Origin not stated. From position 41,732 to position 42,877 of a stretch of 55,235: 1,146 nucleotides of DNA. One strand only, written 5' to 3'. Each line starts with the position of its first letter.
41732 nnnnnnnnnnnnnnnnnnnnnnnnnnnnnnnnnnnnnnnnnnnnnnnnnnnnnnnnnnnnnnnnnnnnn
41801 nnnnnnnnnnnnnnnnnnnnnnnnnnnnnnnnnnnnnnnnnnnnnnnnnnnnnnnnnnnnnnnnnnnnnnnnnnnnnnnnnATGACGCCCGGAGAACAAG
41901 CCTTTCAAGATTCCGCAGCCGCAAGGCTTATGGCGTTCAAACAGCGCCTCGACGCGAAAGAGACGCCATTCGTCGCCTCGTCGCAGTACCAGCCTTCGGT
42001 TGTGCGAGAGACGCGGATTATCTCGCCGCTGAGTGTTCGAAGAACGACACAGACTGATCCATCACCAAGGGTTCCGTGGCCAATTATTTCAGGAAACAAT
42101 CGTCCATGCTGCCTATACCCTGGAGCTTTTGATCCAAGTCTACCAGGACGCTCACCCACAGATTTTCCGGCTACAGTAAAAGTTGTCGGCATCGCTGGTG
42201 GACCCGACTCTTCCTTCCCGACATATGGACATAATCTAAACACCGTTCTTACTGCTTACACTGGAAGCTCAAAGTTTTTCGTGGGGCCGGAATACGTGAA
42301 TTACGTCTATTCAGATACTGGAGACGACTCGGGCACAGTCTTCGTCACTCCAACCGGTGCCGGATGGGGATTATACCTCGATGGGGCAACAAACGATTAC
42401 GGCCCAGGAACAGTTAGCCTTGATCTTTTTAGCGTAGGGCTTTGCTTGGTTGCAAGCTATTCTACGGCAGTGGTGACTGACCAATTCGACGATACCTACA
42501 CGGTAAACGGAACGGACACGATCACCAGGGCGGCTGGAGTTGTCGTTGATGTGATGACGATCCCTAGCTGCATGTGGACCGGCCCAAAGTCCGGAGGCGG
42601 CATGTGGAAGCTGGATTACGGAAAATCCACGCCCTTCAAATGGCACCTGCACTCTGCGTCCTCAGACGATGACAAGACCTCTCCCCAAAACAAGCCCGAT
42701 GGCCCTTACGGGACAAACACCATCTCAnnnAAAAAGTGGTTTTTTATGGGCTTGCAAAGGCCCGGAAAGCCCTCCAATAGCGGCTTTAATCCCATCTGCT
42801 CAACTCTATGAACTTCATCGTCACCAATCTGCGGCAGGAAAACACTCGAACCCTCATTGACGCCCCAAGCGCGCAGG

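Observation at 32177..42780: Four copies of a bipartite late element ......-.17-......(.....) in front of head and virion genes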

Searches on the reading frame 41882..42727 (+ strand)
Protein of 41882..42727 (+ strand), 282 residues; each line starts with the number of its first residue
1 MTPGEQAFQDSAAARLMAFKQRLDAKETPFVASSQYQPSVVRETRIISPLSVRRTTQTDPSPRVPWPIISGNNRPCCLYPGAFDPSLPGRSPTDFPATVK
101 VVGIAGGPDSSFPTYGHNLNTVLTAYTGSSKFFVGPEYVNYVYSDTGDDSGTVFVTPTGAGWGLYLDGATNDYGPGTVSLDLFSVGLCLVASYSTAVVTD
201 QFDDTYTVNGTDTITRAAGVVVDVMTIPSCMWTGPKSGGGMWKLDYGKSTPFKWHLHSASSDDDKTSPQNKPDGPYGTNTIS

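Call 87: find_homologous_proteins(query=window:41882-42727:+, max_evalue=0.00001)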
Query window:41882-42727:+ (282 aa): 5 proteins with E <= 0.00001 among 1691 candidates.
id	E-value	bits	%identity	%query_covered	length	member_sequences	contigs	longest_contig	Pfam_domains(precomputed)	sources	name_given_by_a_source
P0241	1.6e-53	200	45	98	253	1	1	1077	-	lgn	-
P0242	1.7e-35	141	38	95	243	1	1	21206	-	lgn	-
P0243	6.1e-27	113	35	93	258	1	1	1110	-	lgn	-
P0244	1.0e-8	53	36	47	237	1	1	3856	-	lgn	-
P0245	4.9e-8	51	41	37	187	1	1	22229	-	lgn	-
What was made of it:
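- Tried and rejected: The best hit was only 45% identical (call 87), so the co-variation test could not be extended to site 4.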
